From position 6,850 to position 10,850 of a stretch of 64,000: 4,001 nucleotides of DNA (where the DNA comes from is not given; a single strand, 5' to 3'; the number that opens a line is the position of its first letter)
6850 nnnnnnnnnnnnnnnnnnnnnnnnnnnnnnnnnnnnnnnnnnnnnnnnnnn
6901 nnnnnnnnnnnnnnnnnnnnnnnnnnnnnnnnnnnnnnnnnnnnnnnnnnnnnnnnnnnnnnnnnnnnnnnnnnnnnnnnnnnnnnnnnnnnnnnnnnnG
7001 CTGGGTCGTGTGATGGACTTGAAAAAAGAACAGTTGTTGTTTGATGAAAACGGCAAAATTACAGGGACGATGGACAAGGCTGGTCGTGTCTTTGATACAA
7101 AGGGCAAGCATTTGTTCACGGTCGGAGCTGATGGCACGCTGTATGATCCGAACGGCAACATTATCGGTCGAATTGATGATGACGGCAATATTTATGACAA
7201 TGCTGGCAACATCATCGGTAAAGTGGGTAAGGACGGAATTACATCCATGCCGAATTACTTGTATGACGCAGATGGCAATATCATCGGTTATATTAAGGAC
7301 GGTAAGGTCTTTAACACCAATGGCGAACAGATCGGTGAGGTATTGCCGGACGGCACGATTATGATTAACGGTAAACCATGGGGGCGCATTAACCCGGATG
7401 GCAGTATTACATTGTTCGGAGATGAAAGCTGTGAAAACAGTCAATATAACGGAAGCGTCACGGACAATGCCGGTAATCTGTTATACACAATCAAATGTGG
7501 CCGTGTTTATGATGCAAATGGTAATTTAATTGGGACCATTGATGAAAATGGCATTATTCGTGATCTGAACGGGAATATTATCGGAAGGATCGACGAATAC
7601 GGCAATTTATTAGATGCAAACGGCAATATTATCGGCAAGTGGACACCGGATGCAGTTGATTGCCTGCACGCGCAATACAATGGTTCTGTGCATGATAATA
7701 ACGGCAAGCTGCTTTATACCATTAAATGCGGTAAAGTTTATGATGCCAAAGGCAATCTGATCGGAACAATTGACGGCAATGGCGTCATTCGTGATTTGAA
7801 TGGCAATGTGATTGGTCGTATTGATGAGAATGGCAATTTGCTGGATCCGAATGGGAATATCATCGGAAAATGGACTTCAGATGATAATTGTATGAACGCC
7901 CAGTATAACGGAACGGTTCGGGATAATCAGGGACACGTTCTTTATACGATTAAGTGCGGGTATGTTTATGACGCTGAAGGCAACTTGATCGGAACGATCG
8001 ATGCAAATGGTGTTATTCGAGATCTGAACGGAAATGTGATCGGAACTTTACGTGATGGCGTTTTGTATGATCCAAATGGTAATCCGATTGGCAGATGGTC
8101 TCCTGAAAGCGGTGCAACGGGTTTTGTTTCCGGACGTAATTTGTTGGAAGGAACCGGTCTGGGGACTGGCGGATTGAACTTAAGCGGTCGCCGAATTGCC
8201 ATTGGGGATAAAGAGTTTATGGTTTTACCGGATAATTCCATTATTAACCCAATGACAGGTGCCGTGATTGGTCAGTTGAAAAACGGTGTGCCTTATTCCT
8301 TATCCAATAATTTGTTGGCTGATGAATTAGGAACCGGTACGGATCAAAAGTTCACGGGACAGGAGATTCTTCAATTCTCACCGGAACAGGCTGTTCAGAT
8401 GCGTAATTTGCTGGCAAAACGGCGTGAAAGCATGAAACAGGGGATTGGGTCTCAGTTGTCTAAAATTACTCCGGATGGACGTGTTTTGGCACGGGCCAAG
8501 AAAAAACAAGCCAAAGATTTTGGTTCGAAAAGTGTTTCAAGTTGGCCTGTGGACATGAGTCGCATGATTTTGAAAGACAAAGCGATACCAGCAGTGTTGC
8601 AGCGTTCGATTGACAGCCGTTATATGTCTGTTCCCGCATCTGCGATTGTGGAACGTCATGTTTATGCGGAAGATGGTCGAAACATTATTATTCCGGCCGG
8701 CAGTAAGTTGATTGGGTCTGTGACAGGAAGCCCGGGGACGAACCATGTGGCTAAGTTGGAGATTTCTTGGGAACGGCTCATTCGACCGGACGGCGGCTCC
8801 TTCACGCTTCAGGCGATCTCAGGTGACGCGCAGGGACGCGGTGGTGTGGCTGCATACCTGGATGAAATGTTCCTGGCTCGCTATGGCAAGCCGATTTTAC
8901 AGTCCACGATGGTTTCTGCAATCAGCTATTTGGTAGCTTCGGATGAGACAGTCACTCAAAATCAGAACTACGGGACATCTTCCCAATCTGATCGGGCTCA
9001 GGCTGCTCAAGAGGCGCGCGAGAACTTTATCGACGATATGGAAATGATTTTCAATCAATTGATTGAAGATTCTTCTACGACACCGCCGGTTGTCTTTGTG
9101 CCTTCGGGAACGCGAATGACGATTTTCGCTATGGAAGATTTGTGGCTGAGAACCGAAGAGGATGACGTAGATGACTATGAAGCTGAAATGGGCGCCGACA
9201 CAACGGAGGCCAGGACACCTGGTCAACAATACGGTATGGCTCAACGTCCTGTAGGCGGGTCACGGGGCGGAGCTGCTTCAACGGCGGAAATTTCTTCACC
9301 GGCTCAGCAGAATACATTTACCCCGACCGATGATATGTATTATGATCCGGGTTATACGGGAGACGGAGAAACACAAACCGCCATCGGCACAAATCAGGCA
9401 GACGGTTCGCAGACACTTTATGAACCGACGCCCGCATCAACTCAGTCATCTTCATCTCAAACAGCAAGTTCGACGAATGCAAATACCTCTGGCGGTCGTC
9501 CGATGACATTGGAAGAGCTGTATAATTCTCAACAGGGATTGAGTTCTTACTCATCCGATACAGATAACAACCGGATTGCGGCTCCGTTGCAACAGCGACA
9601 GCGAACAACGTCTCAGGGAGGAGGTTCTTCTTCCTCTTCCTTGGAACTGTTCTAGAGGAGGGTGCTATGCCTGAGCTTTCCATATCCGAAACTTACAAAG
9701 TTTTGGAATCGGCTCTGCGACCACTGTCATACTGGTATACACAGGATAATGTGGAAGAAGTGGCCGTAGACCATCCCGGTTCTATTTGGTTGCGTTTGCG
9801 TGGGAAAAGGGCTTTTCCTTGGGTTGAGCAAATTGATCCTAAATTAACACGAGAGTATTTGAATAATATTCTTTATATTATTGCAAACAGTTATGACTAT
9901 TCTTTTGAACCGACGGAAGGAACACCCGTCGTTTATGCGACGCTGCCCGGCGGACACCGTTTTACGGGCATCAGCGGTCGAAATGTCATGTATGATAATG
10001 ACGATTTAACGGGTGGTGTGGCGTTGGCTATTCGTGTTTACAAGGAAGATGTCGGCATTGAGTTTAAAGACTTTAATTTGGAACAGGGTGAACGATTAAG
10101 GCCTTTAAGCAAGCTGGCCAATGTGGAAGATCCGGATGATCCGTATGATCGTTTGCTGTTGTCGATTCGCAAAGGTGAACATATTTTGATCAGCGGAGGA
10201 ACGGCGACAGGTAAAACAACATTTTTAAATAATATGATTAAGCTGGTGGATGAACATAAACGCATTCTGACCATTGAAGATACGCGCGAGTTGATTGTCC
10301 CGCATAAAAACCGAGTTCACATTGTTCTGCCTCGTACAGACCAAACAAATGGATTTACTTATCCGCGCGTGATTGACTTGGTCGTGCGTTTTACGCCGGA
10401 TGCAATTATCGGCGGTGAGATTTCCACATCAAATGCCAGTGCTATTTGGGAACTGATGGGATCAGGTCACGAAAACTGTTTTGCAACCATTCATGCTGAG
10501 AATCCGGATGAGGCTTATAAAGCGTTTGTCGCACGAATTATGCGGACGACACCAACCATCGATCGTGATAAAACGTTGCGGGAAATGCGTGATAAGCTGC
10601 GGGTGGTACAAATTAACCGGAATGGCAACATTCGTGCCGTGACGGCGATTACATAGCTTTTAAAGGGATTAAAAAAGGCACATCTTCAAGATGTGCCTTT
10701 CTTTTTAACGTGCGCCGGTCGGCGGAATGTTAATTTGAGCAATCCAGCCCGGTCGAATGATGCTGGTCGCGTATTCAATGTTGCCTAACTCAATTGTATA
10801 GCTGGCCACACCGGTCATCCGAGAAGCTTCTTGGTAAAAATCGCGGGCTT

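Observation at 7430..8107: Three tandem 77-aa modules inside virB10 conserved at protein but diverged at synonymous sites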

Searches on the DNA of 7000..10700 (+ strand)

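Call 12: search_dna_similar(query=window:7000-10700:+, collection=plasmids, mode=distant, max_rows=15)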
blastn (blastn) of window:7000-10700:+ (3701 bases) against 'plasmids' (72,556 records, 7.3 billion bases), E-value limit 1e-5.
No match.
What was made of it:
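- Tried and rejected: DNA search of the plasmid collection found no match (call 12).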

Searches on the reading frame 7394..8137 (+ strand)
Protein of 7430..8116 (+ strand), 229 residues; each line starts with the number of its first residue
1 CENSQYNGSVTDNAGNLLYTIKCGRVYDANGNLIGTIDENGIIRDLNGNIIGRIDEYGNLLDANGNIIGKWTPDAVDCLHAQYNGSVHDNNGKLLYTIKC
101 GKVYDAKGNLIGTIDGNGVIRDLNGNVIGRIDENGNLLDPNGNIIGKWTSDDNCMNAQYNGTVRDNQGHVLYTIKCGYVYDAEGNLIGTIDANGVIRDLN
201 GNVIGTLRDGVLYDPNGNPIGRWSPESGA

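Call 6: search_protein_families(library=pfam, proteins=[window:7430-8116:+], max_evalue=1)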
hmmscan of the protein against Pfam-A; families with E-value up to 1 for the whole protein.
window:7430-8116:+ (229 aa): 23 families
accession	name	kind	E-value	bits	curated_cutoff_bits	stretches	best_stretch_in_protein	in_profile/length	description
PF21785.3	Bflower_2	-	4e-29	101.2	38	3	84-168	18-90/112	5-fold beta-flower protein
PF12396.14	DUF3659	-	1e-16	60.9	24.8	6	22-72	10-56/61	Protein of unknown function (DUF3659)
PF21784.3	Bflower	-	2.3e-16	60.6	25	3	163-221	3-61/116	4-fold beta flower protein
PF05593.20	RHS_repeat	-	3.4e-10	40.5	22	3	177-195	19-37/38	RHS Repeat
PF08469.15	NPHI_C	-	0.00035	21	22.3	0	22-50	117-145/148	Nucleoside triphosphatase I C-terminal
PF18224.6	ToxB_N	-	0.00087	19.7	25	1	151-175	14-38/61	ToxB N-terminal domain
PF18342.7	LytB_SH3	-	0.0054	17.2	25.8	0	25-43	13-31/67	Endo-beta-N-acetylglucosaminidase LytB SH3 domain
PF13860.13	FlgD_ig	-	0.0072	16.7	27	0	102-114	28-40/79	FlgD Ig-like domain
PF01735.24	PLA2_B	-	0.017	14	23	0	62-114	180-231/491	Lysophospholipase catalytic domain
PF21786.3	Bflower_3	-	0.019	15.3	34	0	167-217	9-66/125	6-fold beta flower protein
PF12915.13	DUF3833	-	0.028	14.5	25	0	184-205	26-47/163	Protein of unknown function (DUF3833)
PF25021.1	TEN_NHL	-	0.038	13.4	27.1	0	22-48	151-177/357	Teneurin NHL domain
PF24834.1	PH_Rhabdo_glycop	-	0.06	13.7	28.8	0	19-49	27-57/75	Rhabdovirus glycoprotein G PH domain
PF00960.24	Neocarzinostat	-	0.066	13.7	25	0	72-118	37-86/110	Neocarzinostatin family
PF07453.19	NUMOD1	-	0.084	13.6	22.8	0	178-189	4-15/37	NUMOD1 domain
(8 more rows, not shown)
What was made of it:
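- On Beta-flower (PF21784 / PF21785): On the three modules alone: Bflower_2 101.2 bits (cut-off 38) and Bflower 60.6 bits (cut-off 25) (call 6).
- On RHS / YD repeat proteins: PF05593, 40.5 bits against a cut-off of 22 on the three modules (call 6).
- Family: Bflower_2 at 4e-29, DUF3659 at 1e-16, Bflower at 2.3e-16 and RHS_repeat at 3.4e-10 on the 229-aa segment (call 6). RHS_repeat PF05593 scores above its cut-off (40.5 bits against 22, call 6).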

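Call 34: predict_structure(alignment_id=A1)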
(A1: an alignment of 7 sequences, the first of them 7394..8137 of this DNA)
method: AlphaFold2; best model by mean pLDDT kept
length: 248 residues; sequences in the alignment: 7
mean_pLDDT: 78.2   pTM: 0.41
mean pLDDT of the five models: 78.2, 77.7, 77.1, 76.6, 72.5
residues with pLDDT >= 90: 63; 70-90: 132; 50-70: 27; < 50: 26
segments of 3 or more residues with pLDDT < 50: 1-11, 239-248
pLDDT, mean of each block of 10 residues (from residue 1): 34 66 87 87 90 88 85 89 67 73 87 76 75 81 85 90 62 86 84 81 85 86 91 79 35
secondary structure, 60 per line:
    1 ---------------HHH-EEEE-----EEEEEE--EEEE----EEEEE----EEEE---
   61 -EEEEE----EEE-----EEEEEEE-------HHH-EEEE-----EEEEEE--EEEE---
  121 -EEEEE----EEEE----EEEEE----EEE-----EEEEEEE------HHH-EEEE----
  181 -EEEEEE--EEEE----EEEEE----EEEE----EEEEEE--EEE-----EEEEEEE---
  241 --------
elements in order: E20-23 E29-34 E37-40 E45-49 E54-57 E62-66 E71-73 E79-85 E97-100 E106-111 E114-117 E122-126 E131-134 E139-143 E148-150 E156-162 E173-176 E182-187 E190-193 E198-202 E207-210 E215-220 E223-225 E231-237
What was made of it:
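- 7430..7660 (+): Module U1 (aa 1715-1791). Cys codons at 7430-7432 and 7496-7498. Eight predicted strands (call 34).
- The three-module model repeats that pattern. pLDDT dips at the two linkers and pTM is 0.41, which fits independent beads (call 34). pLDDT falls at the module junctions (call 34).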

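Call 41: fold_search(model_id=the predicted structure, library=pdb)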
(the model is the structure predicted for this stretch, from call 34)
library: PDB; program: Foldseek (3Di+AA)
matches with E <= 10: 893; with E <= 0.001: 23
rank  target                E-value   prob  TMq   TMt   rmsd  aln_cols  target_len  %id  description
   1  8uy4_A                5.5e-08  0.41  0.09  0.04  18.5       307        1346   16  Acinetobacter baumannii Tse15 Rhs effector (released 2024-10-09)
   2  8h8b                  9.3e-08  0.51  0.12  0.05  18.2       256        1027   18  Type VI secretion system effector RhsP in its pre-autoproteolysis and monomeric form (released 2023-01-18)
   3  6suf_F                2.0e-06  0.23  0.11  0.03  19.3       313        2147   17  Structure of Photorhabdus luminescens Tc holotoxin pore (released 2019-11-06)
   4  6l7i_G                3.5e-06  0.25  0.11  0.07  18.0       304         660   17  Signal substraction of TcdB1-TccC2 and part of TcdA1 (released 2021-03-31)
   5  6suq                  3.7e-06  0.21  0.10  0.03  19.4       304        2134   16  Crystal Structure of TcdB2-TccC3-TEV (released 2019-12-04)
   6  4igl_D                3.7e-06  0.20  0.10  0.06  19.3       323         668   16  Structure of the RHS-repeat containing BC component of the secreted ABC toxin complex from Yersinia entomophaga (released 2013-08-07)
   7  4igl_B                4.0e-06  0.21  0.10  0.06  18.3       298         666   15  Structure of the RHS-repeat containing BC component of the secreted ABC toxin complex from Yersinia entomophaga (released 2013-08-07)
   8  8qjc                  7.5e-06  0.28  0.12  0.06  17.2       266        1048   14  T6SS-linked Rhs repeat protein - Salmonella bongori Rhs-core domain with toxin domain (released 2024-09-25)
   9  6h6e_F                8.1e-06  0.16  0.12  0.03  19.7       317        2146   17  PTC3 holotoxin complex from Photorhabdus luminecens in prepore state (TcdA1, TcdB2, TccC3) (released 2018-10-03)
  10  5kis_B                1.3e-05  0.14  0.09  0.05  19.8       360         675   16  YenB/RHS2 complex (released 2017-08-09)
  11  8r54_A                3.5e-05  0.18  0.12  0.04  16.9       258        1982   15  Mouse teneurin-3 non-compact subunit - A0B0 isoform (released 2024-05-08)
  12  9g42_A                6.0e-05  0.18  0.13  0.04  18.5       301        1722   17  Mouse Teneurin2 dimer variant A0B0 (released 2026-01-21)
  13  9g2f_A                1.1e-04  0.12  0.11  0.03  19.7       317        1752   16  Mouse Teneurin2 dimer variant A1B1 (released 2026-01-21)
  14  2oy7                  1.9e-04  0.10  0.09  0.08  18.3       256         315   10  The crystal structure of OspA mutant (released 2008-03-04)
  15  7sse_B                2.8e-04  0.23  0.15  0.13  16.2       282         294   12  Crystal structure of the WDR domain of human DCAF1 in complex with CYCA-117-70 (released 2021-12-15)
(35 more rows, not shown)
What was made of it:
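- On RHS / YD repeat proteins: TM-scores to Rhs shells are at most 0.13 (call 41).
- Closest known: RHS / YD repeats. Same: The hairpin sequence motif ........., a Pfam match above the cut-off, and local 3Di similarity (calls 6, 41).
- The best Foldseek PDB hits for the three-module model are Rhs and Tc-toxin shells, E 5e-8 to 1e-5 (call 41).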

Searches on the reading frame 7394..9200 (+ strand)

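Call 29: find_related_loci(query=window:7394-9200:+, collection=genome_contigs, flank=8000)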
Query window:7394-9200:+ (602 aa) in genome_contigs; peptide patterns used: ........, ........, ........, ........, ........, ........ (x = any residue, [..] = any of these).
89 stretches matched a pattern; 4 encode a relative of the query (tblastn E <= 1e-3); 3 distinct loci.
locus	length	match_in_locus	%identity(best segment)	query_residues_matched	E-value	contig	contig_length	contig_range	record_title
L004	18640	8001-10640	94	1-602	0e+0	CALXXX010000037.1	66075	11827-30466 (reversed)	MAG: uncultured Alphaproteobacteria bacterium isolate E27__bin304 genome assembly, contig: E27__k127_3335759, whole geno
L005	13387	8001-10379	63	20-602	0e+0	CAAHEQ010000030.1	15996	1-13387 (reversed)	MAG TPA_asm: Alphaproteobacteria bacterium, isolate HGM16760, WGS project CAAHEQ010000000 data, contig: SRS882242_20_k99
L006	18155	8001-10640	94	1-602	0e+0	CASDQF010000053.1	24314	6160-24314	uncultured Alphaproteobacteria bacterium isolate SI.O49.metabat-bins.29 genome assembly, contig: SI.O49.metabat-bins.29.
